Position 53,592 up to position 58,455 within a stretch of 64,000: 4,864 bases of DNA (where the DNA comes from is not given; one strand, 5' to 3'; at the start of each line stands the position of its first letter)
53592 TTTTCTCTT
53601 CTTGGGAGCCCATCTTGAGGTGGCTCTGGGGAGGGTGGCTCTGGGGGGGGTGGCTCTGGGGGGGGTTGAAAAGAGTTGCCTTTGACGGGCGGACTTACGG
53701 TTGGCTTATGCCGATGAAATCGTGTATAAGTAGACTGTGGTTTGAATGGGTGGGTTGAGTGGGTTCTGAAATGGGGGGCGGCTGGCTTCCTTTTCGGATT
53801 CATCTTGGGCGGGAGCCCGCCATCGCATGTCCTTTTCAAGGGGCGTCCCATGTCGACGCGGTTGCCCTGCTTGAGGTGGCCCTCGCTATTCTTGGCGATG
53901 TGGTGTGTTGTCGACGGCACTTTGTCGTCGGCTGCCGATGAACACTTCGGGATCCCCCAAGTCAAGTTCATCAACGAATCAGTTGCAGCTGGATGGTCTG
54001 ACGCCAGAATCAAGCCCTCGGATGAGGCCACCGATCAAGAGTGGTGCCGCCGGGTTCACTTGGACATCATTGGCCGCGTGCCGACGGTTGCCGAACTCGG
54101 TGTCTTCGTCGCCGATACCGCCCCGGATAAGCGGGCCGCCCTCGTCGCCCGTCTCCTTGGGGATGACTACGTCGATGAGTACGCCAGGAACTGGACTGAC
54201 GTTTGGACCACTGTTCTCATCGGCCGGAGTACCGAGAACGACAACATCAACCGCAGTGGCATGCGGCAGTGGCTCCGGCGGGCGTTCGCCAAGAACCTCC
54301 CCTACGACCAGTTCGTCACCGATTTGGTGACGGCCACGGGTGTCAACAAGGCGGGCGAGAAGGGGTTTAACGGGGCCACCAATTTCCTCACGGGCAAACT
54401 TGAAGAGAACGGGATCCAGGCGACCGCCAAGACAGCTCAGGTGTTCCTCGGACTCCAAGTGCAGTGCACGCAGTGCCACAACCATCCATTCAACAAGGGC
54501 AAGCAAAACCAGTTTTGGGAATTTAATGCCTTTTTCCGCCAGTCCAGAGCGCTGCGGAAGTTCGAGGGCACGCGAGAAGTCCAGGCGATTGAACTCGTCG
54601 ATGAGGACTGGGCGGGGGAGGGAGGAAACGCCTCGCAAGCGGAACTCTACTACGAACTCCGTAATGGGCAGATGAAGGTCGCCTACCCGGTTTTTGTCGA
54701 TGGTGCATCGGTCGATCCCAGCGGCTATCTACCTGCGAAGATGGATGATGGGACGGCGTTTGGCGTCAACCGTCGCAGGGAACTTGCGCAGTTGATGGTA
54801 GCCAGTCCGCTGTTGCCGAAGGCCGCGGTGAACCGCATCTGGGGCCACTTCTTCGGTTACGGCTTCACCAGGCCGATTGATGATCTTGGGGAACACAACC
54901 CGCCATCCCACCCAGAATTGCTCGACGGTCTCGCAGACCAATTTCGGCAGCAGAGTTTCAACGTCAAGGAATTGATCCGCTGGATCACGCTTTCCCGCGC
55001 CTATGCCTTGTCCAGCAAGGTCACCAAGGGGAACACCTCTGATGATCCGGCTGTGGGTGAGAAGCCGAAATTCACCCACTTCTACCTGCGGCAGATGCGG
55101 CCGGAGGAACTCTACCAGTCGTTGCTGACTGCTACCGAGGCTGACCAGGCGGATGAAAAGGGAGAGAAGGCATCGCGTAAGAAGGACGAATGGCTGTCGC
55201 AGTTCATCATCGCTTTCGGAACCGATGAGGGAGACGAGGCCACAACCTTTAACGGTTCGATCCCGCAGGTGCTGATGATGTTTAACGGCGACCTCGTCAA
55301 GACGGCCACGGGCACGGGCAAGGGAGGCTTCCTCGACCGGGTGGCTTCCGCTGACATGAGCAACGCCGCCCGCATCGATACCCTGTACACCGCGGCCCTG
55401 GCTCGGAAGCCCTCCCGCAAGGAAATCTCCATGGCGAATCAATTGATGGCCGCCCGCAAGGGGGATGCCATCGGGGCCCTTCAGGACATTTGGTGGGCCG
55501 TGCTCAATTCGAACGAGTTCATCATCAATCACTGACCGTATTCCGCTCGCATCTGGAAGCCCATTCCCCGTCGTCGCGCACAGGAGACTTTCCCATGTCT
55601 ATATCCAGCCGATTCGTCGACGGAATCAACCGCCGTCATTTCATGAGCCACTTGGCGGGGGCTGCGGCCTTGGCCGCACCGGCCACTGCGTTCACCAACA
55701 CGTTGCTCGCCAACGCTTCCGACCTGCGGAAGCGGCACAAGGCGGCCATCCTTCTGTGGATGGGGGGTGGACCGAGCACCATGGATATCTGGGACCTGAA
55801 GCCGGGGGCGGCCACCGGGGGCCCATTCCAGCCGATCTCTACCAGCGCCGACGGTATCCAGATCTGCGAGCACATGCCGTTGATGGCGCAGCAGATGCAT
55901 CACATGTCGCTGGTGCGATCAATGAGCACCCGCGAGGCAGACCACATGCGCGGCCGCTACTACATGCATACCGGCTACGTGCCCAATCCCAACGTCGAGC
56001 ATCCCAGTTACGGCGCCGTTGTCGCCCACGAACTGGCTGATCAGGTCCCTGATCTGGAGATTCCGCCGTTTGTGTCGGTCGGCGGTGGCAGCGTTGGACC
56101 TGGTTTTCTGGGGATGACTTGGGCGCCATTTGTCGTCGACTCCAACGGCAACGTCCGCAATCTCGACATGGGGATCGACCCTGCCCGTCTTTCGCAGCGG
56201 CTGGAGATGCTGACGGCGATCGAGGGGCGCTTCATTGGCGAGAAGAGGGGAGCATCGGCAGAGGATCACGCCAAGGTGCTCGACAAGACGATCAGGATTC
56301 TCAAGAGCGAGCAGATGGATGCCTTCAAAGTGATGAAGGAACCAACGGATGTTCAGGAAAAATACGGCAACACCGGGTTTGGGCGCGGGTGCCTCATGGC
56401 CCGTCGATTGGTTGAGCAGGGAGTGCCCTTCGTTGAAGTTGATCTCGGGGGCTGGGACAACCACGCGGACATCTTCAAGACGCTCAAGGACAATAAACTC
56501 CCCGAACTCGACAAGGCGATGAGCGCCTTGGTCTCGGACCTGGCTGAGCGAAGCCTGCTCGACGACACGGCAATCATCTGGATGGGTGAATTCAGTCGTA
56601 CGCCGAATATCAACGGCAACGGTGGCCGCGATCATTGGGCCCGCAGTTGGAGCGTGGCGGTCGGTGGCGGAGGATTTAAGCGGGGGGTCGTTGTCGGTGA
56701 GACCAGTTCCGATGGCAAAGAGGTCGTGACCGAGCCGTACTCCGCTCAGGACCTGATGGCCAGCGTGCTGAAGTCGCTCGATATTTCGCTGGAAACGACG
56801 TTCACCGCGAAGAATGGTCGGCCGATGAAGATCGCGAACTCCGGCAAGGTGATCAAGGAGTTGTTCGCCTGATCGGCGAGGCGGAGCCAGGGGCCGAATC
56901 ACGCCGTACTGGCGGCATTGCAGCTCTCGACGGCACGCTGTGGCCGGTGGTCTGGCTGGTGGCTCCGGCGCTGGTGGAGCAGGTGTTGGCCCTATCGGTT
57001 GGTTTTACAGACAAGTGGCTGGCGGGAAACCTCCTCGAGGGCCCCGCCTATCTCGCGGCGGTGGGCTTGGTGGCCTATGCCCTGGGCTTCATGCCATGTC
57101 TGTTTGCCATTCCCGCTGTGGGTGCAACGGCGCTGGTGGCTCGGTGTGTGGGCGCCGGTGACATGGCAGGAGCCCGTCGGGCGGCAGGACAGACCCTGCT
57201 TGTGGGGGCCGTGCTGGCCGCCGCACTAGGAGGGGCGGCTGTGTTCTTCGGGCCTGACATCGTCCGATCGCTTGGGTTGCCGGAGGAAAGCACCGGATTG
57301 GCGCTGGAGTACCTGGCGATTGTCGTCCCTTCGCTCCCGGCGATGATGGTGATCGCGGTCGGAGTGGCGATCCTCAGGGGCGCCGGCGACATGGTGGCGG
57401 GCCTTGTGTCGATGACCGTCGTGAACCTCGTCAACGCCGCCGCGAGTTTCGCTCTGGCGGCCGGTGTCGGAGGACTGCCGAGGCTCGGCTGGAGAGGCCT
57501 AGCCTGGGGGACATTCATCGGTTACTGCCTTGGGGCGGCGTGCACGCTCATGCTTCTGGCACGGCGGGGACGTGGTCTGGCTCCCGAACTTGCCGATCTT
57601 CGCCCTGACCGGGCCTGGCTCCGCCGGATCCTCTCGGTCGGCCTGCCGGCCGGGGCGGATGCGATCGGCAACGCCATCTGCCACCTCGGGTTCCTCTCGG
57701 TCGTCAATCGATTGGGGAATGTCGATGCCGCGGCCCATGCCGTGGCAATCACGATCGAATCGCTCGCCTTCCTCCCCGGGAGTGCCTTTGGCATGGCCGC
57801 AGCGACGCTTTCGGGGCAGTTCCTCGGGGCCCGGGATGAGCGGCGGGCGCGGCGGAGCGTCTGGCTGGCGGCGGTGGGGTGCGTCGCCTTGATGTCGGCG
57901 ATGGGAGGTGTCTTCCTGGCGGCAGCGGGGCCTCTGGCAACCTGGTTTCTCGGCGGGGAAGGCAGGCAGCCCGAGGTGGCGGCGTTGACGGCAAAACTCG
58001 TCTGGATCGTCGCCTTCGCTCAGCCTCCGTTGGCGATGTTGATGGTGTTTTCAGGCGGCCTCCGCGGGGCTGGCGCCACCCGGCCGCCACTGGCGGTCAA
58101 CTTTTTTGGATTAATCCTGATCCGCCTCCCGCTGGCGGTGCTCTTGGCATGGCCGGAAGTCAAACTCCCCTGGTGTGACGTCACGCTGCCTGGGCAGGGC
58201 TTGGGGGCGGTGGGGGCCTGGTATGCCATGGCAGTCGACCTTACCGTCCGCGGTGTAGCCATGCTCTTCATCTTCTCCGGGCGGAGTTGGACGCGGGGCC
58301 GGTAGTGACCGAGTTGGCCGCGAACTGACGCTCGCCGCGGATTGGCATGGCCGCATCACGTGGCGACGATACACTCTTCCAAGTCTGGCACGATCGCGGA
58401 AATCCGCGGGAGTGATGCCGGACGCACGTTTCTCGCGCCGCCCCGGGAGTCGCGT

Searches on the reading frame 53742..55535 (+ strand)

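Call 63: search_protein_families(library=pfam, proteins=[window:53742-55535:+], max_evalue=0.001)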
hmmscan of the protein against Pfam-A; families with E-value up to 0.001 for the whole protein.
window:53742-55535:+ (597 aa): 2 families
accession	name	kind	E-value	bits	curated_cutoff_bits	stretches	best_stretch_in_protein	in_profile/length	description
PF07583.16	PSCyt2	-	4.4e-48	164.4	29.8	1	77-269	2-208/209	Protein of unknown function (DUF1549)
PF07587.16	PSD1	-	5.6e-34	118.1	28.5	1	344-568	1-243/244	Protein of unknown function (DUF1553)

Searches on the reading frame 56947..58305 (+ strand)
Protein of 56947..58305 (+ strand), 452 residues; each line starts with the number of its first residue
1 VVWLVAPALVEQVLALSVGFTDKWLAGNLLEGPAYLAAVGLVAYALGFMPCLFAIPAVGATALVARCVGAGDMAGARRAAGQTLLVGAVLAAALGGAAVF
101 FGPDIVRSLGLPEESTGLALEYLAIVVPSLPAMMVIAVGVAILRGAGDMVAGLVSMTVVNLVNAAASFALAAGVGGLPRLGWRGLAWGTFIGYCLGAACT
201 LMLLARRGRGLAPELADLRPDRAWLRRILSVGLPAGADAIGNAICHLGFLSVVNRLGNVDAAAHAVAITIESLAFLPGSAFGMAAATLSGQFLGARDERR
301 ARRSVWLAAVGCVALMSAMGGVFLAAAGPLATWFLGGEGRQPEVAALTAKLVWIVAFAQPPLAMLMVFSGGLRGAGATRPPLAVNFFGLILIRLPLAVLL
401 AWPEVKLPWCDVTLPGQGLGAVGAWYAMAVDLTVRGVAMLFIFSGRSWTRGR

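Call 63: search_protein_families(library=pfam, proteins=[window:56947-58305:+], max_evalue=0.001)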
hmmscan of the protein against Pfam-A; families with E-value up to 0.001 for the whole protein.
window:56947-58305:+ (452 aa): 3 families
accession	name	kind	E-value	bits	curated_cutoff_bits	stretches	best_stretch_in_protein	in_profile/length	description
PF01554.23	MatE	-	1.1e-44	152.4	24.9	2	249-398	16-160/161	MatE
PF03023.19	MurJ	-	1.7e-07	30.7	27.4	1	97-217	73-191/451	Lipid II flippase MurJ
PF01943.22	Polysacc_synt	-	0.00073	19.5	28.2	0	38-244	34-223/274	Polysaccharide biosynthesis protein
